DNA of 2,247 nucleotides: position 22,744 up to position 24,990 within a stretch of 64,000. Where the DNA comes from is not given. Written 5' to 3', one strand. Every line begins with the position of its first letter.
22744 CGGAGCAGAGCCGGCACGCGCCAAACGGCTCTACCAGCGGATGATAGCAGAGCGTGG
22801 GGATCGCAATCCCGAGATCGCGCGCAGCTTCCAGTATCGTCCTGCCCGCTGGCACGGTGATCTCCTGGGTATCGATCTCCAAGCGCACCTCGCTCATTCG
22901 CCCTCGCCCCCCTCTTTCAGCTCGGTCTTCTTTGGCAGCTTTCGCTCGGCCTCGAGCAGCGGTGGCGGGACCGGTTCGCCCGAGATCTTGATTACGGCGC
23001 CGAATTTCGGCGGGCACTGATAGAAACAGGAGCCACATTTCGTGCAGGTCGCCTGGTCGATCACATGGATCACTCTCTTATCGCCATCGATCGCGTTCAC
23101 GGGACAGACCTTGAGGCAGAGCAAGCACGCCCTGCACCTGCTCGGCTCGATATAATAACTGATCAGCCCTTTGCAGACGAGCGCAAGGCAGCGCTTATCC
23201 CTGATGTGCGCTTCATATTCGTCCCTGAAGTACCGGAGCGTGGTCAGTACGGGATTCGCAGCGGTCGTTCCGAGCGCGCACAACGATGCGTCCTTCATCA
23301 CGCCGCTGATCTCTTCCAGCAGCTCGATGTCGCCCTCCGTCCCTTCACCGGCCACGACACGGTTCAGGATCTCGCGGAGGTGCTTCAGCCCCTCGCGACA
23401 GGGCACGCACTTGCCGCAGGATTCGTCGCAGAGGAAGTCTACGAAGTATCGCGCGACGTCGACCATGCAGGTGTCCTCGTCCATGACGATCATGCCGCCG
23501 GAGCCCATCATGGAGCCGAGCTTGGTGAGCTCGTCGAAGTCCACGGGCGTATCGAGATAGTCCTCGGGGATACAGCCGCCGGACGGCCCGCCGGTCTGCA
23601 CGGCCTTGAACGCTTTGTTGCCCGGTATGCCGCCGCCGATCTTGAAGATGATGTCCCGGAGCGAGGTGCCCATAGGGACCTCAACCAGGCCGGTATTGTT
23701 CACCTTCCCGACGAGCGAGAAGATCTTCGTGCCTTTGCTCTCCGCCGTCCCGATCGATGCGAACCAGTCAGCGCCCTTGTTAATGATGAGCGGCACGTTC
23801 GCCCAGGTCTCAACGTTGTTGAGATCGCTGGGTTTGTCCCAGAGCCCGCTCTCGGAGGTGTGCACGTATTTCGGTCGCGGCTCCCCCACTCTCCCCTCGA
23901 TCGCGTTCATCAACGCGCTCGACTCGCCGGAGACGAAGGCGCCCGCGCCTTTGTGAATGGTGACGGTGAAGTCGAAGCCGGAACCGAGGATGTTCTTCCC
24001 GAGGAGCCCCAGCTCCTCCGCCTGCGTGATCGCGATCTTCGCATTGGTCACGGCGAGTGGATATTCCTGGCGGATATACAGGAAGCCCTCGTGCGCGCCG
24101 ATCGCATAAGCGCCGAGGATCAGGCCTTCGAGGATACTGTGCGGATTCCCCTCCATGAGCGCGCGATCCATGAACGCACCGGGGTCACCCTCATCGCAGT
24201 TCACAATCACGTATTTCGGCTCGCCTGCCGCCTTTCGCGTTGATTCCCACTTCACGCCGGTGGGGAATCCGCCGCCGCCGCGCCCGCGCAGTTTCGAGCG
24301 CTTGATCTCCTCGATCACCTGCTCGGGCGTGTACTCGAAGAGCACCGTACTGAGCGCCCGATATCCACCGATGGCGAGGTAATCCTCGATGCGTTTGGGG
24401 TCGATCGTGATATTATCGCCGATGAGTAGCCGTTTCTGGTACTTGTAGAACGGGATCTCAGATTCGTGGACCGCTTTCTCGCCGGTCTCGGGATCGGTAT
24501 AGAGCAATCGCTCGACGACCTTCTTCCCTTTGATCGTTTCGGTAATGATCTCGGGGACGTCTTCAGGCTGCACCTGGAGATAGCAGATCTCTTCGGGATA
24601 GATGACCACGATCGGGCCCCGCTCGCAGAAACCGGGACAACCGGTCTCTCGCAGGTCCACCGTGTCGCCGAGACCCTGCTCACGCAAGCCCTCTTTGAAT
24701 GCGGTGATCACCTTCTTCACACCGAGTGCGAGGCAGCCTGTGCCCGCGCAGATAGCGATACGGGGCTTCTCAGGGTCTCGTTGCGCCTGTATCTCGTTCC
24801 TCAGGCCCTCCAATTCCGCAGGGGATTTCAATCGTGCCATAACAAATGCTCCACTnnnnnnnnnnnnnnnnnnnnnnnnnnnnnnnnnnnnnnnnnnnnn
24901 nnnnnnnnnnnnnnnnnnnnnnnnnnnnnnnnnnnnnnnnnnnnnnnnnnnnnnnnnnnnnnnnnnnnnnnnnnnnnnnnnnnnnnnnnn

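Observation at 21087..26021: Operon for a Nuo-type (HydB/HydC-like) NAD(P)H module coupled to an Fe-S/FrhB fusion: candidate undescribed multi-subunit FrhB/F420 oxidoreductase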

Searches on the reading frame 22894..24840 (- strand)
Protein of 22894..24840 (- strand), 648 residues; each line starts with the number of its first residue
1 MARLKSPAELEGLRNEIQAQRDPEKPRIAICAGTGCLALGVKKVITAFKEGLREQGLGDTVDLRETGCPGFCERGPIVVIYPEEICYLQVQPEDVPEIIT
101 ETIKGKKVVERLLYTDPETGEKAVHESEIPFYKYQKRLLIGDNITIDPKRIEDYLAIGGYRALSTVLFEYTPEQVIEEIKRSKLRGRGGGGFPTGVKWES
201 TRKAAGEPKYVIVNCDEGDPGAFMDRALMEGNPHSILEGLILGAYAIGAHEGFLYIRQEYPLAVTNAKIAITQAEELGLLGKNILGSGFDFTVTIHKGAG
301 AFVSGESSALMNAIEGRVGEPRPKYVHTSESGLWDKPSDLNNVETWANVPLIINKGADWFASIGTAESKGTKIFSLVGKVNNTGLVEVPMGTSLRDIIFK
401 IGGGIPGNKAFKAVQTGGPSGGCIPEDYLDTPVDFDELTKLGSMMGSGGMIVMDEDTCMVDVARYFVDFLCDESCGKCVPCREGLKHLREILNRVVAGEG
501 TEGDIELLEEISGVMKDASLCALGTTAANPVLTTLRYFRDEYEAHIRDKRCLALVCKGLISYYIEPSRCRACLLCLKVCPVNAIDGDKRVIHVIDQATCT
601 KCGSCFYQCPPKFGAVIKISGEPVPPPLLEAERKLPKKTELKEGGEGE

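Call 3: search_protein_families(library=pfam, proteins=[window:22894-24840:-], max_evalue=0.01)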
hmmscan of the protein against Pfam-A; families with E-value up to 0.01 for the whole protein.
window:22894-24840:- (648 aa): 15 families
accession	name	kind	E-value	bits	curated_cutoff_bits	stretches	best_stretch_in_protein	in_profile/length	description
PF01512.22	Complex1_51K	-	5.8e-43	146.8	31.2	1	179-350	1-149/150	Nuo51 FMN-binding domain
PF10589.14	NADH_4Fe-4S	-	1.6e-34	118.1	23.5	1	461-545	1-85/85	NADH-ubiquinone oxidoreductase-F iron-sulfur binding region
PF12838.12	Fer4_7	-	3.5e-07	31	27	1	568-611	1-50/52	4Fe-4S dicluster domain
PF00037.32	Fer4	-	3.5e-07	30.2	21.1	1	562-585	1-24/24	4Fe-4S binding domain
PF01257.25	2Fe-2S_thioredx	-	4.6e-07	30.2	24.8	1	24-101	64-143/145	Thioredoxin-like [2Fe-2S] ferredoxin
PF13237.11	Fer4_10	-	1.3e-06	28.7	25.5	1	563-610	3-53/53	4Fe-4S dicluster domain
PF10531.15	SLBB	-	2.9e-06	27.4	27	1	374-421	2-52/55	SLBB domain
PF13187.11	Fer4_9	-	5.1e-05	23.7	27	1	568-611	1-49/52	4Fe-4S dicluster domain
PF14697.11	Fer4_21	-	5.8e-05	23.6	35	1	564-610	3-52/59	4Fe-4S dicluster domain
PF12837.12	Fer4_6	-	8.5e-05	22.8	25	2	564-584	4-24/24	4Fe-4S binding domain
PF12797.12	Fer4_2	-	0.00024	21.3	24.5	1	593-610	4-21/22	4Fe-4S binding domain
PF22461.2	SLBB_2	-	0.00096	19.7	27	1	373-418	2-48/79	SLBB domain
PF19954.5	EAD10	-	0.0077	16.7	24.1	0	486-529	5-48/77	Effector-associated domain 10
PF25160.1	LdpA_Fe-S-bd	-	0.0092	16.2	27.6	1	567-612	3-41/49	LdpA Fe-S cluster-binding domain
PF13484.11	Fer4_16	-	0.0094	17.1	30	1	568-588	1-21/66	4Fe-4S double cluster binding domain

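Call 13: search_solved_structures(query=window:22894-24840:-, max_evalue=1e-20, show_alignments=2)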
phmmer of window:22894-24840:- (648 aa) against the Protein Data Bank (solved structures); distinct sequences matched with E-value up to 1e-20: 63 (the best 60 are shown).
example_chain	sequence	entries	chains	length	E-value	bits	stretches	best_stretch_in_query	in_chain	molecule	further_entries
7t2r_B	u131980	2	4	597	2e-239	799.8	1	27-618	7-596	NiFe hydrogenase subunit B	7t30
9mqx_B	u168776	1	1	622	5.1e-228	762.1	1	20-612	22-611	NADH:ubiquinone oxidoreductase, NADH-binding (51 kD) subunit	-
8a6t_B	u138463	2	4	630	9e-224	748.1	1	1-614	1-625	Electron bifurcating hydrogenase subunit HydB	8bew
7q4v_B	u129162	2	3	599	1.8e-217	727.2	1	25-617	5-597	Iron hydrogenase HydB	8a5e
9bov_B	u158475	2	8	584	1.7e-205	687.7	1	29-616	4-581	NADH dehydrogenase (Quinone)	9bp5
8oh5_B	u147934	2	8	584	2.4e-197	660.7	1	30-609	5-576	NAD-reducing hydrogenase subunit HoxF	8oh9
9n5u_B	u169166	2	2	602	6.5e-195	652.7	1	28-614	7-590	NfnB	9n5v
7p5h_B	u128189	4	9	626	1.3e-189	635.2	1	15-612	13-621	Fe-hydrogenase, subunit beta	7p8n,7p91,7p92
7q4w_B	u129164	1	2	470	3.5e-189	633.8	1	151-617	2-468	Iron hydrogenase HydB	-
2fug_1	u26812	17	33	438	1.5e-111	377.3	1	151-551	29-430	NADH-quinone oxidoreductase chain 1 | NADH-QUINONE OXIDOREDUCTASE SUBUNIT 1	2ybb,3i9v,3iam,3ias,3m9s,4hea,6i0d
6vw7_B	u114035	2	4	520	5.1e-103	349.1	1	127-542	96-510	NAD-dependent formate dehydrogenase beta subunit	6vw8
7p64_F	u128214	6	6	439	4.4e-102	346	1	148-548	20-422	NADH-quinone oxidoreductase subunit F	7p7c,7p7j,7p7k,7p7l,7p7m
7awt_F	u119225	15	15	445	4.4e-102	346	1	148-548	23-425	NADH-quinone oxidoreductase subunit F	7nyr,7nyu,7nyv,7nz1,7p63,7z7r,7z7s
7p61_F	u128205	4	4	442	4.5e-102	345.9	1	148-548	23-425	NADH-quinone oxidoreductase subunit F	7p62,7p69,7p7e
9q8i_F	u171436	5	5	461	4.8e-102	345.9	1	148-548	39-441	NADH-quinone oxidoreductase subunit F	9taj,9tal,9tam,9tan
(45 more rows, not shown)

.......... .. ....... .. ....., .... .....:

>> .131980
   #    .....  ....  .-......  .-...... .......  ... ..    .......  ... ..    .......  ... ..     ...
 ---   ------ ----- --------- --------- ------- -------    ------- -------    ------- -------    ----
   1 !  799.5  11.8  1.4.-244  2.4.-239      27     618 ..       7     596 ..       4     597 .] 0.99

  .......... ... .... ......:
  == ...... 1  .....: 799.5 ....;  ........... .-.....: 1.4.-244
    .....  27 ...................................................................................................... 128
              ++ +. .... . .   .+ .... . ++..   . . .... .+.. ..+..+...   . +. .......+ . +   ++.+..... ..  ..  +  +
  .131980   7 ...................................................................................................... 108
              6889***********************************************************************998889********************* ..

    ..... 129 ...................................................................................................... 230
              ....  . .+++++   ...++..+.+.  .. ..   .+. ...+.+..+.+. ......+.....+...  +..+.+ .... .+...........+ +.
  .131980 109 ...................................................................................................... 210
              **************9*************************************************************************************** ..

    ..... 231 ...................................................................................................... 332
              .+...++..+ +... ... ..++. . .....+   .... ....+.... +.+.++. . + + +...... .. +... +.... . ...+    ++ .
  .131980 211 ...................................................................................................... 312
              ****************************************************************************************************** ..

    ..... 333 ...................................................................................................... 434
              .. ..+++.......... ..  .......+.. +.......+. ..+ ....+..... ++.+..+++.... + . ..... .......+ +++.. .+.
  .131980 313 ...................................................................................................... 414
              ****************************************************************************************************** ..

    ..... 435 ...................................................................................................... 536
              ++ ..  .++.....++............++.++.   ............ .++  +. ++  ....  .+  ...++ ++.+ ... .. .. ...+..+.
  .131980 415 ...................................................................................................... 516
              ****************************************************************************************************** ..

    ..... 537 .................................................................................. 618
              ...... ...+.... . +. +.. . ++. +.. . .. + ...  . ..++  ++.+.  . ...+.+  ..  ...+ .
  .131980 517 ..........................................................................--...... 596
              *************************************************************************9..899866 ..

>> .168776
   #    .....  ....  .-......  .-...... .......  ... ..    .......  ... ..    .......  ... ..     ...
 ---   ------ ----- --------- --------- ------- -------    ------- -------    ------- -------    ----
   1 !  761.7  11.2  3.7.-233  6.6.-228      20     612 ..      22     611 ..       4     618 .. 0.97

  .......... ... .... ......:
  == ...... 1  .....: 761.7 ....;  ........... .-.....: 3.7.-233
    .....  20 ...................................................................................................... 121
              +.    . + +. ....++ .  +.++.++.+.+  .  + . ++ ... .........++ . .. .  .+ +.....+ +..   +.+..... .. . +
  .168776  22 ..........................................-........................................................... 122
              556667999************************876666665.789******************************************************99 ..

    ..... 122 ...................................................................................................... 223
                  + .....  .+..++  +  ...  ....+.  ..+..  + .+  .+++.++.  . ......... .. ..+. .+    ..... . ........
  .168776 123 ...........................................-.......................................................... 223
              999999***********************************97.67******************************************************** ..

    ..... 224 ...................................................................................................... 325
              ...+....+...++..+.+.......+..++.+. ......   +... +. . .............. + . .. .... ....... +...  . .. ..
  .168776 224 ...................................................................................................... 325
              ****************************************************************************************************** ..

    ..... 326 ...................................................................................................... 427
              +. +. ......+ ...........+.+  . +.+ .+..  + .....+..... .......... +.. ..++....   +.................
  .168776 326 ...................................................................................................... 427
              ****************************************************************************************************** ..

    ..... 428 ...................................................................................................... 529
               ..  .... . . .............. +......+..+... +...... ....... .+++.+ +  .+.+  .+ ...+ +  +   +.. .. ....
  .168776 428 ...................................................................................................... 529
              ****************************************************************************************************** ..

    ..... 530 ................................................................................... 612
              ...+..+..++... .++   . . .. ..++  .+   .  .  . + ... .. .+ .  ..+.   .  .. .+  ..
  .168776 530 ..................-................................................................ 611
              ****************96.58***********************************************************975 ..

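Call 43: search_protein_families(library=ncbifam, proteins=[window:22894-24840:-], max_evalue=0.001)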
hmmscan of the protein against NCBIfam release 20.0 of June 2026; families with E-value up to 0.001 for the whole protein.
window:22894-24840:- (648 aa): 37 families (the best 25 are shown)
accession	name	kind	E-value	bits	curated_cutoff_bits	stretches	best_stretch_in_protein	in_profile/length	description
TIGR01959.1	nuoF_fam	equivalog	1.1e-140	468.6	558.65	1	148-546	11-410/410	NADH-quinone oxidoreductase subunit NuoF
NF010120.0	PRK13596.1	equivalog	3.1e-110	368.7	389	1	166-550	34-421/433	NADH-quinone oxidoreductase subunit NuoF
NF008436.0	PRK11278.1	equivalog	3.7e-109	365.6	749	1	148-553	24-433/448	NADH-quinone oxidoreductase subunit NuoF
NF041612.1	fdxn_Clost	equivalog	1.3e-14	54.5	150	1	36-113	24-101/102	2Fe-2S ferredoxin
NF041613.1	fdxn_Azotob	equivalog_domain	1.8e-10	41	195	1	35-112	23-101/107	2Fe-2S ferredoxin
TIGR01945.1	rnfC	subfamily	2.2e-10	39.7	245.95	1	168-273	117-220/435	RnfABCDGE type electron transport complex subunit C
TIGR01944.1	rnfB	subfamily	1e-09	38.2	68.7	1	563-612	109-158/190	RnfABCDGE type electron transport complex subunit B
NF005415.0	PRK06991.1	equivalog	1.8e-08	34.4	281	1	563-621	81-139/284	electron transport complex subunit RsxB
NF003454.1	PRK05035.1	equivalog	5.7e-08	31.7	345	1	170-274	121-222/556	electron transport complex subunit RsxC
NF058577.1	FdxA_fam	equivalog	6.5e-08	32.7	65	1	562-610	3-49/52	4Fe-4S ferredoxin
TIGR04105.1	FeFe_hydrog_B1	subfamily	2.3e-07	29.9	450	1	575-619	166-208/462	monomeric [FeFe] hydrogenase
TIGR04481.1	PR_assoc_PrdC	equivalog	2.7e-07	29.8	490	1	173-276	74-173/425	proline reductase-associated electron transfer protein PrdC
NF040864.1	HgcB_ferredoxin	equivalog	2.9e-07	30.2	99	1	561-612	8-59/93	mercury methylation ferredoxin HgcB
NF003475.0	PRK05113.1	equivalog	5e-07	29.8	203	1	563-618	109-164/190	electron transport complex subunit RsxB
NF043039.1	HgcAB_like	equivalog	2.1e-06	27.6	285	1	563-611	296-346/350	HgcAB-like fusion protein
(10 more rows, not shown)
